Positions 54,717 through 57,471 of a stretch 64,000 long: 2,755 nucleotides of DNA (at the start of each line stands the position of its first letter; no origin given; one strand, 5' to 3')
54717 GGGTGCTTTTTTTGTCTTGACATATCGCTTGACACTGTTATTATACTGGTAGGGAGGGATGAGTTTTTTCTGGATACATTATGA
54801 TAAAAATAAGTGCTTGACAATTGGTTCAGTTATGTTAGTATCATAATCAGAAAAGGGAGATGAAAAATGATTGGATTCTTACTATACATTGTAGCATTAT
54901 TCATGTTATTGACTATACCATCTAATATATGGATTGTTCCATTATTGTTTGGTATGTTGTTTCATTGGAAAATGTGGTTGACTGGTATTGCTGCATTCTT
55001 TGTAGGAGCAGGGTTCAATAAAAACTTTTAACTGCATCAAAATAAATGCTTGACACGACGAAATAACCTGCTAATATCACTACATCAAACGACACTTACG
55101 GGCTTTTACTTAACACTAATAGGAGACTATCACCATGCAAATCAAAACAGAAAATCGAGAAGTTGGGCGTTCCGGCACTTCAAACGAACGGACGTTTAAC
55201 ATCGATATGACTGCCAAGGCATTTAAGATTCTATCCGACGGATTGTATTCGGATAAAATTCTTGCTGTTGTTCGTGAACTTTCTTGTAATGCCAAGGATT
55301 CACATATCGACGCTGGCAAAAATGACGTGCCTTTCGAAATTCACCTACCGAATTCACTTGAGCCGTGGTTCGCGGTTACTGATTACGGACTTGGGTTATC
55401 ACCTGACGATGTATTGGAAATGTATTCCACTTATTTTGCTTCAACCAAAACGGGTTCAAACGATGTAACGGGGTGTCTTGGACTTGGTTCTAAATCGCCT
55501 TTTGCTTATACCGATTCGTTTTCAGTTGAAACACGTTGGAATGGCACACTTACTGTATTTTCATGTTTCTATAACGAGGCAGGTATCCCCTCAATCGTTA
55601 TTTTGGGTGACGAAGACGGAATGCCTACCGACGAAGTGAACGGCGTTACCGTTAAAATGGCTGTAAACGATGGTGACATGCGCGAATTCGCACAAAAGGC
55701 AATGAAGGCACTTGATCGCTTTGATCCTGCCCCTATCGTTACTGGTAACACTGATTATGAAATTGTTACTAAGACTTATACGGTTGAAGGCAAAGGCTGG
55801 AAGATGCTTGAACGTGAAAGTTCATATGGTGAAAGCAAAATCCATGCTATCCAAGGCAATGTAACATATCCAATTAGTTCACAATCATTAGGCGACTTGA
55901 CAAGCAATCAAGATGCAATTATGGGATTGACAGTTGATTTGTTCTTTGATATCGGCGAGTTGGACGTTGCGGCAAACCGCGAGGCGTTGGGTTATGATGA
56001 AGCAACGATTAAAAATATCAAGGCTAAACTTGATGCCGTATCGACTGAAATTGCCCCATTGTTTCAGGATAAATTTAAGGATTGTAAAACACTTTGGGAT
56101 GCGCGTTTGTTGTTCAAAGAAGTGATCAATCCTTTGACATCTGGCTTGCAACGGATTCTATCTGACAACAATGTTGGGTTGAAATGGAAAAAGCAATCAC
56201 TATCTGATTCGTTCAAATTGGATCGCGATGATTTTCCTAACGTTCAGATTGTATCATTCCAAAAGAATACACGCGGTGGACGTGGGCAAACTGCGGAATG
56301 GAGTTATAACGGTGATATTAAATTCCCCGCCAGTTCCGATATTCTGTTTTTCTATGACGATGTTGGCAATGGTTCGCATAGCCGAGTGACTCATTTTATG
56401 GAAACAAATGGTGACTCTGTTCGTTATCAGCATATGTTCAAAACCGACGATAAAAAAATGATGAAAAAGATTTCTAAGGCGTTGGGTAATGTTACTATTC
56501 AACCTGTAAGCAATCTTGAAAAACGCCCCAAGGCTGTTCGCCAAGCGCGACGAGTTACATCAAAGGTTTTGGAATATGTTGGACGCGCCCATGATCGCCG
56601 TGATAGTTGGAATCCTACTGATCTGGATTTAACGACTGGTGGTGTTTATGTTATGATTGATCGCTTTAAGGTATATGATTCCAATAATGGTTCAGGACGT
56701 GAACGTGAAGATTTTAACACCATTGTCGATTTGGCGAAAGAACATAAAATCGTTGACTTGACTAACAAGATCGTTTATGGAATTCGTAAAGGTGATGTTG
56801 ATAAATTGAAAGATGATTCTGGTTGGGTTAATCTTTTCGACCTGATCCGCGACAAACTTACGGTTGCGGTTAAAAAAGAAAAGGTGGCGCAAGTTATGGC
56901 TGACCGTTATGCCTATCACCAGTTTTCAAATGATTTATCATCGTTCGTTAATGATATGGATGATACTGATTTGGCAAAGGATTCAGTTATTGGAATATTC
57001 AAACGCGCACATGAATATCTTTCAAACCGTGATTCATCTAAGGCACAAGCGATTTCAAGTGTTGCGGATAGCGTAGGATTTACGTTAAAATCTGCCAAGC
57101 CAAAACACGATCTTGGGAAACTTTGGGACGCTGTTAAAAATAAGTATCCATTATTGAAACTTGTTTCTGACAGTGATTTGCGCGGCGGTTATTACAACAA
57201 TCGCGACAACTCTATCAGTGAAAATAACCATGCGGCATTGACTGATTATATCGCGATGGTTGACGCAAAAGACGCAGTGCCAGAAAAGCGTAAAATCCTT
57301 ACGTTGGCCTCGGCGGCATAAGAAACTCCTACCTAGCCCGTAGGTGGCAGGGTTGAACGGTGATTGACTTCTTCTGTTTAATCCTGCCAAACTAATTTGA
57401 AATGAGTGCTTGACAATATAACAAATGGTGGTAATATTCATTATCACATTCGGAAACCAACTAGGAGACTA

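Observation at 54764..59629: Perfect 26-bp inverted repeats bracketing the rIIA-rIIB cassette, with a third hairpin copy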

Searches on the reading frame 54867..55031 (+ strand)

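Call 10: search_protein_families(library=phrogs, proteins=[window:54867-55031:+])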
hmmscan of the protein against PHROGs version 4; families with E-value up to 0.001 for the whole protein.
window:54867-55031:+ (54 aa): 0 families

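Call 47: search_protein_families(library=pfam, proteins=[window:54867-55031:+], max_evalue=1)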
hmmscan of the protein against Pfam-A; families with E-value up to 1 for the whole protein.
window:54867-55031:+ (54 aa): 1 family
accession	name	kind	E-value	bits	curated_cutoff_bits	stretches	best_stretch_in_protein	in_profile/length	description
PF17062.10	Osw5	-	0.28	11.7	30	1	2-28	2-27/70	Outer spore wall 5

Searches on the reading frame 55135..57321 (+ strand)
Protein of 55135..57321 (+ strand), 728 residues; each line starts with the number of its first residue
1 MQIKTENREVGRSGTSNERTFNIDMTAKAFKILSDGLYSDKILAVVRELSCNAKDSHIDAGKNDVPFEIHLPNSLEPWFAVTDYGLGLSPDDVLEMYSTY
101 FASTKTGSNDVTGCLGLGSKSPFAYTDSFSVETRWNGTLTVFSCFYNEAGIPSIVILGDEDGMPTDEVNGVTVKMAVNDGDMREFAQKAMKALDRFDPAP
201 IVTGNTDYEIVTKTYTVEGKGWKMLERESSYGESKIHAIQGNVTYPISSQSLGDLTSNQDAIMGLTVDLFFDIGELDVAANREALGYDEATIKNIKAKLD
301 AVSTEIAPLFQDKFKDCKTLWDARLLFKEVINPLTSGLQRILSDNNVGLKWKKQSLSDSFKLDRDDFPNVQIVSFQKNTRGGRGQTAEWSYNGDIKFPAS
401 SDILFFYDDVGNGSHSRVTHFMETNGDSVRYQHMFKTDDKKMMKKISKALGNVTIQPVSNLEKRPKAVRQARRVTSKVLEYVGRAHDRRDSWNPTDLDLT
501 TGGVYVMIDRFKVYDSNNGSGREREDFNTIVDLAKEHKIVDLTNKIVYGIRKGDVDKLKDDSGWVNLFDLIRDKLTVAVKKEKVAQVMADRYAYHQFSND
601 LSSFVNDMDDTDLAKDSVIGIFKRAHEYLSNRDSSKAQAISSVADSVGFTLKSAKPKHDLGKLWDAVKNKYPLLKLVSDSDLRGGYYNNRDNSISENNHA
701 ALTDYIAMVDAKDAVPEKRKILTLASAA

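Call 9: search_dna_similar(query=window:55135-57321:+, collection=phages, mode=protein, max_rows=25)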
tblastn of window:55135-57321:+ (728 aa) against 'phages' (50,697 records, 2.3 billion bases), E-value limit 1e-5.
Records with a match: 2927; places in all: 2937; records where one place covers at least 80% of the query: 9.
Best place of each record, by identity: <60% 2927.
By first word of the organism name: Escherichia 933; Klebsiella 378; Salmonella 288; Vibrio 178; Pseudomonas 118; Shigella 118; Streptomyces 93; Aeromonas 81; Acinetobacter 73; Erwinia 64; and 74 more.
By host as written in the record: - 378; Escherichia coli 367; Klebsiella pneumoniae 130; Escherichia coli O157:H7 54; Pseudomonas aeruginosa 42; Escherichia coli K-12 MG1655 41; Salmonella enterica 38; Streptomyces griseus ATCC 10137 32; and 691 more.
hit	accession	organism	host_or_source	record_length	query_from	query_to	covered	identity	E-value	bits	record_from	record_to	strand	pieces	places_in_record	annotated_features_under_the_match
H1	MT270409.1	Phaeobacter phage MD18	Phaeobacter inhibens DSM 17395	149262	1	710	98%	29.0%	2e-63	236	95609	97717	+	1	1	hypothetical protein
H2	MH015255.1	Ruegeria phage vB_RpoS-V10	Ruegeria pomeroyi DSS-3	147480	16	719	97%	28.7%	1e-58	221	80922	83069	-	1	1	rIIA lysis inhibitor | rIIB lysis inhibitor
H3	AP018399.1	Xanthomonas phage XacN1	Xanthomonas citri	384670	1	709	97%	28.4%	2e-65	242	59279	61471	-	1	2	protein rIIA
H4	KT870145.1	Roseobacter phage DSS3P8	Ruegeria pomeroyi DSS-3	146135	16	699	94%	29.2%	9e-64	237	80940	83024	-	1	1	rIIA lysis inhibitor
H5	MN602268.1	Bacteriophage DSS3_MAL1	-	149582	1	627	86%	30.2%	2e-64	239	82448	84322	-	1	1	hypothetical protein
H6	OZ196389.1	Vibrio phage D490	Seawater and oysters mix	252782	1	580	80%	31.0%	8e-61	228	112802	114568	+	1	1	RIIA lysis inhibitor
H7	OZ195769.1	Vibrio phage D482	Seawater and oysters mix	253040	1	580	80%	31.0%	8e-61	228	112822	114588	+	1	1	RIIA lysis inhibitor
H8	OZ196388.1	Vibrio phage D485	Seawater and oysters mix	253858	1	580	80%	31.0%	3e-60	226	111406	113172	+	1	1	RIIA lysis inhibitor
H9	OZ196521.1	Vibrio phage K566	Seawater and oysters mix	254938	1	580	80%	30.8%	1e-59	225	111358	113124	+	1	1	RIIA lysis inhibitor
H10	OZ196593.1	Vibrio phage K567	Seawater and oysters mix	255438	1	580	80%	30.8%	1e-59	225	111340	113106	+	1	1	RIIA lysis inhibitor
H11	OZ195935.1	Vibrio phage D484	Seawater and oysters mix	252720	1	580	80%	30.8%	1e-59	224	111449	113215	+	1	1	RIIA lysis inhibitor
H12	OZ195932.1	Vibrio phage D481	Seawater and oysters mix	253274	1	580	80%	30.8%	1e-59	224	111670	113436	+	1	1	RIIA lysis inhibitor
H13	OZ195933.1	Vibrio phage D486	Seawater and oysters mix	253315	1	580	80%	30.8%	1e-59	224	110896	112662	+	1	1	RIIA lysis inhibitor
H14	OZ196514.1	Vibrio phage K575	Seawater and oysters mix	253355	1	580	80%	30.8%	1e-59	224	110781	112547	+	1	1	RIIA lysis inhibitor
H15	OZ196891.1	Vibrio phage 6E35-1b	Seawater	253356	1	580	80%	30.8%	1e-59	224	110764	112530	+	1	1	RIIA lysis inhibitor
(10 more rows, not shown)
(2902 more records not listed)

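Call 10: search_protein_families(library=phrogs, proteins=[window:55135-57321:+])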
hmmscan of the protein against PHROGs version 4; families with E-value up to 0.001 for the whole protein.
window:55135-57321:+ (728 aa): 7 families
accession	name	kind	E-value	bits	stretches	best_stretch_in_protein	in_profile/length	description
phrog_612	-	lysis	5.2e-127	426.9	1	1-681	1-706/725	RIIA lysis inhibitor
phrog_30832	-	lysis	8.1e-68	230.7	2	1-302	1-308/735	RIIA lysis inhibitor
phrog_3661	-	lysis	1.2e-57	197.1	3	96-307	175-392/917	RIIA lysis inhibitor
phrog_2979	-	lysis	9.8e-52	177.6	1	14-306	16-313/846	RIIA lysis inhibitor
phrog_609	-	lysis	1.2e-47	163.5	1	16-322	19-318/1055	RIIB lysis inhibitor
phrog_24904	-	lysis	2.9e-33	116.4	1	18-305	19-293/695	RIIA lysis inhibitor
phrog_38678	-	lysis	1.1e-19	71.2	1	31-181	39-189/805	RIIA lysis inhibitor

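Call 14: find_related_loci(query=window:55135-57321:+, collection=viral_contigs, flank=10000)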
Query window:55135-57321:+ (728 aa) in viral_contigs; peptide patterns used: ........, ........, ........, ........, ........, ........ (x = any residue, [..] = any of these).
11 stretches matched a pattern, but none encodes a relative of the query by tblastn (E <= 1e-3).

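Call 15: find_homologous_proteins(query=window:55135-57321:+, max_evalue=1e-20)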
Query window:55135-57321:+ (728 aa): 2209 proteins with E <= 1e-20 among 8000 candidates; the best 120 are listed.
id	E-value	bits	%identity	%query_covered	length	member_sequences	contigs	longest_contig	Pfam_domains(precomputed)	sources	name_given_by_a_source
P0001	0.0e+0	1645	100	100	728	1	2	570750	-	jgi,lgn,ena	-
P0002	0.0e+0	1199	73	100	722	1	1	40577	-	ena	-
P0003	0.0e+0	1152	70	100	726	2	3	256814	-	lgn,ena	-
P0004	0.0e+0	1137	70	98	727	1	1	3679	-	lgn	-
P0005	0.0e+0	1111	68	98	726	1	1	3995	-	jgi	-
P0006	0.0e+0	1093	68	98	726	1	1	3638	-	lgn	-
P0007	0.0e+0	1063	65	99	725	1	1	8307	-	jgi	-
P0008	0.0e+0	1050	64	98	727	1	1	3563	-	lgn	-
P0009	8.5e-290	981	62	98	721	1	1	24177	-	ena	-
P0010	4.7e-268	909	57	98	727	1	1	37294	-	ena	-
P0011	1.7e-266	904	57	100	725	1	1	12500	-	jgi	-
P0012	7.7e-264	895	56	99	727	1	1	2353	-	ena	-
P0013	4.6e-263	893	57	98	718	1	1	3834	-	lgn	-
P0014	2.9e-262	890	58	98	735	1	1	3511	-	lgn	-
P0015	5.8e-255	866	56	98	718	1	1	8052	-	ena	-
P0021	6.2e-238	810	52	98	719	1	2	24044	PF13589.13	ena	-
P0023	1.6e-198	679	46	98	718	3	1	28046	-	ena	-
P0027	4.8e-146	506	40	97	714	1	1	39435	-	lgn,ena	-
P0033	1.4e-137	478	38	98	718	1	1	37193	-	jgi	-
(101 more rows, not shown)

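Call 16: find_encoding_contigs(protein=P0001, flank=10000, max_places=4)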
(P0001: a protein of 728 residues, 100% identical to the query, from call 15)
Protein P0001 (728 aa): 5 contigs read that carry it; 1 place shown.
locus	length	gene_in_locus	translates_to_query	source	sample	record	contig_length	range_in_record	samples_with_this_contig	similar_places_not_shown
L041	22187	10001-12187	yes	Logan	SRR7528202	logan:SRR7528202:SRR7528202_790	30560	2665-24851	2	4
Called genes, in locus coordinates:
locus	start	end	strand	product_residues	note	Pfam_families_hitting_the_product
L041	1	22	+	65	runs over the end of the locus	-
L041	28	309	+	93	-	-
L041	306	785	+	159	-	-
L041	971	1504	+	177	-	PF04386:SspB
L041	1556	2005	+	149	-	-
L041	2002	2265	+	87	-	-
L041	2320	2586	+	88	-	-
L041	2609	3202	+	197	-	PF14090:HTH_39 (weak)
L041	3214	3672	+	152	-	PF18406:DUF1281_C (weak)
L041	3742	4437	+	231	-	-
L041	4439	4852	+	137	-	-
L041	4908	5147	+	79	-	-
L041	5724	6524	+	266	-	-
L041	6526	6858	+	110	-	-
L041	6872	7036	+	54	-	-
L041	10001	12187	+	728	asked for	-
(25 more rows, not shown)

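Call 17: find_encoding_contigs(protein=P0002, flank=10000, max_places=3)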
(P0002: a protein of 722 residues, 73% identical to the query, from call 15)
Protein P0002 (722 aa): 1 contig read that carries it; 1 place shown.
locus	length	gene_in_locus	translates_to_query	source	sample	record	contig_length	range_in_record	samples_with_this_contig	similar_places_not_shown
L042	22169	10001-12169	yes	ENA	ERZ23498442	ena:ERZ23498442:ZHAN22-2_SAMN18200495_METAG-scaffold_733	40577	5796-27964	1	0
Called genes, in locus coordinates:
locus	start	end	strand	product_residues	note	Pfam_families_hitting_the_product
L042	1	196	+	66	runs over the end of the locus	-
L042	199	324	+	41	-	-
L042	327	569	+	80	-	-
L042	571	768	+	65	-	-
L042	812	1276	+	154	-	PF18406:DUF1281_C (weak)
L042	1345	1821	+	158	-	-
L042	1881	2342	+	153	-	-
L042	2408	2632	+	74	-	-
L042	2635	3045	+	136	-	-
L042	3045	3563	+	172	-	-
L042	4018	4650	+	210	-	-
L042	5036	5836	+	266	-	-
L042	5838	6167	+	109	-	-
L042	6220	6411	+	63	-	-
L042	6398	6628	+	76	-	-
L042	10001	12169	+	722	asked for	-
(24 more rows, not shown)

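Call 18: find_encoding_contigs(protein=P0003, flank=10000, max_places=3)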
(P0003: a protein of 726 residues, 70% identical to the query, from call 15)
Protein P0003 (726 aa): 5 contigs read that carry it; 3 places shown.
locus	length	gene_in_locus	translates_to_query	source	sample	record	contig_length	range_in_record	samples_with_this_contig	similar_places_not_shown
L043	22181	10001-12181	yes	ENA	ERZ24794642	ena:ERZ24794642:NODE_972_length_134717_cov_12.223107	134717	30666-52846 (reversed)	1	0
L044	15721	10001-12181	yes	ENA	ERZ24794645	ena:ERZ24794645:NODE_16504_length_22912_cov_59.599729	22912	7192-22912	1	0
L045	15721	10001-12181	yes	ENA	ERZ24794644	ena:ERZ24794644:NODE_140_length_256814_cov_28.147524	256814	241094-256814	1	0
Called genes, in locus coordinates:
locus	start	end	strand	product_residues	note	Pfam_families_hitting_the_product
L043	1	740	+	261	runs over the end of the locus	-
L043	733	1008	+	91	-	-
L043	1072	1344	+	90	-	-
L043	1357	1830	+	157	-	PF18406:DUF1281_C (faint)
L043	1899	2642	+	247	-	-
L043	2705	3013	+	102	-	-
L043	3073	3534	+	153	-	-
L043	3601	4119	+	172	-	PF13489:Methyltransf_23 (weak)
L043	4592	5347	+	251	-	-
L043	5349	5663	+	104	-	-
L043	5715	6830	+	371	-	PF23780:S-AdoMet_lyase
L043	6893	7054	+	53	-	-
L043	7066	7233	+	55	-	-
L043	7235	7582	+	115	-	-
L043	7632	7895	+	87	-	-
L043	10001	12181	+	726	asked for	-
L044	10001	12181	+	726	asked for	-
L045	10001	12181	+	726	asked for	-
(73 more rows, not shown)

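Call 26: find_encoding_contigs(protein=P0009, flank=10000, max_places=1)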
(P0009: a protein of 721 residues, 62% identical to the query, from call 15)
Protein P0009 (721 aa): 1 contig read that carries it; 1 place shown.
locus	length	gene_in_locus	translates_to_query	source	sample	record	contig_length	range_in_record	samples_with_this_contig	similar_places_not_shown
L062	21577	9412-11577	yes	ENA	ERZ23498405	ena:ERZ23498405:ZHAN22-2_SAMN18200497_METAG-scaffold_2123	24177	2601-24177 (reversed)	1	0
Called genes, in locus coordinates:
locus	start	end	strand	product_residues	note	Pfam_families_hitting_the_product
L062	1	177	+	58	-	?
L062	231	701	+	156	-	-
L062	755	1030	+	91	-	-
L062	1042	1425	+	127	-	-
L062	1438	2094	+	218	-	-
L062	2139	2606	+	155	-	-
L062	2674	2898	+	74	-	-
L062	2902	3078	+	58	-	-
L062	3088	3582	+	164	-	PF04386:SspB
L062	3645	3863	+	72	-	-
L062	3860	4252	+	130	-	-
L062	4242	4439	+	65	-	-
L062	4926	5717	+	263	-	-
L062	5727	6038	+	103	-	-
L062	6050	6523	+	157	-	-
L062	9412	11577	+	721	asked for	-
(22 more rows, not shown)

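Call 27: find_encoding_contigs(protein=P0010, flank=10000, max_places=1)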
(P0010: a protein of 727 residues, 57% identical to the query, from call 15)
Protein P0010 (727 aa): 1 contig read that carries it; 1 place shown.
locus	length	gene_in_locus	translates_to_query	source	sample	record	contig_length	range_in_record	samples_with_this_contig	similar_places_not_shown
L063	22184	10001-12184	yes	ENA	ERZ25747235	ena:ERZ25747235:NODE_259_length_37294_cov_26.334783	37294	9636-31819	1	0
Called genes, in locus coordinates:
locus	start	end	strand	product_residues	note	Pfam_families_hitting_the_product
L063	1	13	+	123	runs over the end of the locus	-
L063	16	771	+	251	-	-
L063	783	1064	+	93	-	-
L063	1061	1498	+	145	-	-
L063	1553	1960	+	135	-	-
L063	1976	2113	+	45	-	-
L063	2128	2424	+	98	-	-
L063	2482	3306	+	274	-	-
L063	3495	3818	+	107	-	-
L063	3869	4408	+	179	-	PF14090:HTH_39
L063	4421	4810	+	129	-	-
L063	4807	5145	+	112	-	-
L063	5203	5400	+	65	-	-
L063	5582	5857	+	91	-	-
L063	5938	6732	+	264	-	-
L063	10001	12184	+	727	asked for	-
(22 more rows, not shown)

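Call 28: find_encoding_contigs(protein=P0021, flank=10000, max_places=1)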
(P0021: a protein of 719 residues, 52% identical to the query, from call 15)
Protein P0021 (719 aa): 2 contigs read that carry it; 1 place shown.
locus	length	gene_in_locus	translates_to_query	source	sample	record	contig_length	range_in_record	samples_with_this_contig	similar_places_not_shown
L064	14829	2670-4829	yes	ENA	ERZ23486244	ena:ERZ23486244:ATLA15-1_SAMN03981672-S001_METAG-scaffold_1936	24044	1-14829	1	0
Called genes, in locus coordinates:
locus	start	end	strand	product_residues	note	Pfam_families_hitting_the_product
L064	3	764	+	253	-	?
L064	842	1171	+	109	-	-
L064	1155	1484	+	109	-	-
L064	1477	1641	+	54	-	-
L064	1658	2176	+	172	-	-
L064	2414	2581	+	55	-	-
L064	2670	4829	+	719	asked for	PF13589:HATPase_c_3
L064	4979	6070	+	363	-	PF26926:Phage_T4_rIIB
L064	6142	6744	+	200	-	-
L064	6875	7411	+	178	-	-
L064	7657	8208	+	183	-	-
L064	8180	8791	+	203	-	PF01068:DNA_ligase_A_M, PF09414:RNA_ligase (weak)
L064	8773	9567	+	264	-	PF14716:HHH_8 (weak), PF14791:DNA_pol_B_thumb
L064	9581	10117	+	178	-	-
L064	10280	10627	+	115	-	-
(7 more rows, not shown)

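Call 29: find_encoding_contigs(protein=P0023, flank=10000, max_places=1)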
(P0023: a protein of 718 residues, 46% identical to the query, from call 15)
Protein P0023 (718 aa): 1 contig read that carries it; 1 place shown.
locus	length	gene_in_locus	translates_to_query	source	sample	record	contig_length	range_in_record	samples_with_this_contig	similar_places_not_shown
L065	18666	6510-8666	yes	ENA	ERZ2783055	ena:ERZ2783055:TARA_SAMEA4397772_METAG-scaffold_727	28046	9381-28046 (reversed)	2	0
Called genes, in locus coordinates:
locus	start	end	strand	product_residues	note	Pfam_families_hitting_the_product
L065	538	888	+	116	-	-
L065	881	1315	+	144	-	-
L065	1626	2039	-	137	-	PF06035:Peptidase_C93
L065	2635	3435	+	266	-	PF23872:DUF7227 (faint)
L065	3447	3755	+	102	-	-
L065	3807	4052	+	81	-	-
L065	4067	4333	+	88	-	-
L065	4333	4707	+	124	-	-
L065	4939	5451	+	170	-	-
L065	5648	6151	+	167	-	-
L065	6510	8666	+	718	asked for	-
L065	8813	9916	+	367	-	PF26926:Phage_T4_rIIB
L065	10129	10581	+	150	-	-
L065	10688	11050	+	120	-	-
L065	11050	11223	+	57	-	-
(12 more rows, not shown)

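Call 71: find_encoding_contigs(protein=P0027, flank=10000, max_places=1)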
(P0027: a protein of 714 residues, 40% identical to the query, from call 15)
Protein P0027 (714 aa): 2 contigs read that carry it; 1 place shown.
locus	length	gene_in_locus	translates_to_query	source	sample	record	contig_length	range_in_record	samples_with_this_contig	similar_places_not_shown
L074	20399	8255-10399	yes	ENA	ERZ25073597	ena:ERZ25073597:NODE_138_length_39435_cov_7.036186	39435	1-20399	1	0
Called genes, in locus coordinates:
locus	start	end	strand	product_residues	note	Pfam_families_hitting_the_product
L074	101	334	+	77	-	-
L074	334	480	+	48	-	-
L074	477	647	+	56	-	-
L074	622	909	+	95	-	-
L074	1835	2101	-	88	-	-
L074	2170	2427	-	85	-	-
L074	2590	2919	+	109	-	-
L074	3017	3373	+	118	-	-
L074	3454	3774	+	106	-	-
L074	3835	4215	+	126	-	-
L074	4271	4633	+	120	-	-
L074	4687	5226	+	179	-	-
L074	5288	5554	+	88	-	-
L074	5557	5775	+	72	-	-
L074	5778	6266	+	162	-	PF04664:OGFr_N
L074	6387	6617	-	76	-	-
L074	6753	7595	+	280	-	-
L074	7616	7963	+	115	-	-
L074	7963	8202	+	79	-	-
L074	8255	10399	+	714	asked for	-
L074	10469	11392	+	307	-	PF26926:Phage_T4_rIIB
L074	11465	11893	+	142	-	-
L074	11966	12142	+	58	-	-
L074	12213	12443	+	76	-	-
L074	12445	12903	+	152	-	-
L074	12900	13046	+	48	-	-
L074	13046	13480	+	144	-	-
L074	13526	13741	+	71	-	-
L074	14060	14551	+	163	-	PF00782:DSPc (weak)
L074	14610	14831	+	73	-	-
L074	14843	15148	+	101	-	-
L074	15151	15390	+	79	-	-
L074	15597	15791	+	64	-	-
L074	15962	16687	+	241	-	-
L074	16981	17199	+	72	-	-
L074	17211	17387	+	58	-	-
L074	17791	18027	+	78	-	-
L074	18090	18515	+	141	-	PF01981:PTH2 (weak)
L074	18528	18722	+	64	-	-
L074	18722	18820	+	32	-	-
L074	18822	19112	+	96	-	-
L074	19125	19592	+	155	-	PF13441:Gly-zipper_YMGG (weak), PF05433:Rick_17kDa_Anti (faint), PF16998:17kDa_Anti_2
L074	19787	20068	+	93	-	-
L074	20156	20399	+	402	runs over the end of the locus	-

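Call 72: find_encoding_contigs(protein=P0033, flank=10000, max_places=1)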
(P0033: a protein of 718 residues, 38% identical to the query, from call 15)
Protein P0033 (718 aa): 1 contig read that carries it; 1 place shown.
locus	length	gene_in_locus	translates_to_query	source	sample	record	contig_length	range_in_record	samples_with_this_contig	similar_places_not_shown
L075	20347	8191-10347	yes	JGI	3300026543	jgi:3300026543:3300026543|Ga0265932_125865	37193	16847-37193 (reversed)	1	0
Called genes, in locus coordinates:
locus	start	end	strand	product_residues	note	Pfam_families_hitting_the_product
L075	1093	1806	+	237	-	PF27402:Y4mA_C (weak)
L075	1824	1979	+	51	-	-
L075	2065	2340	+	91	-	-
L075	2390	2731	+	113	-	-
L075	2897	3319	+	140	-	-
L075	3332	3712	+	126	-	-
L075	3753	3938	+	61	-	-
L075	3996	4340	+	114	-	-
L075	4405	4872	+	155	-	-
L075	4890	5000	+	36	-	-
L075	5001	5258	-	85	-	-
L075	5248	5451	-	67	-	-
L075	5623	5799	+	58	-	-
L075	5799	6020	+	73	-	-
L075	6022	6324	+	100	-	-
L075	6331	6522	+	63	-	-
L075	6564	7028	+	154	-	-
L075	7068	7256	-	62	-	-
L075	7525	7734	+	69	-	-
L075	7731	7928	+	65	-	-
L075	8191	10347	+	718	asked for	-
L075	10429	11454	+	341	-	PF26926:Phage_T4_rIIB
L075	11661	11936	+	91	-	-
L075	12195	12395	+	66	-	-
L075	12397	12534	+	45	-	-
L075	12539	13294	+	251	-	PF00149:Metallophos, PF12850:Metallophos_2 (weak)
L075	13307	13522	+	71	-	-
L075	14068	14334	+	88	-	-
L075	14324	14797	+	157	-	PF01981:PTH2 (weak)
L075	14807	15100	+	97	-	-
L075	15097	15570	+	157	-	-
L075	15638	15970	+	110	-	-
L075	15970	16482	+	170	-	-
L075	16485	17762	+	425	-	PF07811:TadE (weak), PF13400:Tad, PF09977:Tad_C (weak)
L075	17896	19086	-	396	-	-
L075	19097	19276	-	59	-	-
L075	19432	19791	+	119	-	-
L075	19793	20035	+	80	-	-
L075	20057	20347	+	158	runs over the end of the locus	PF24390:PRTase-CE, PF00156:Pribosyltran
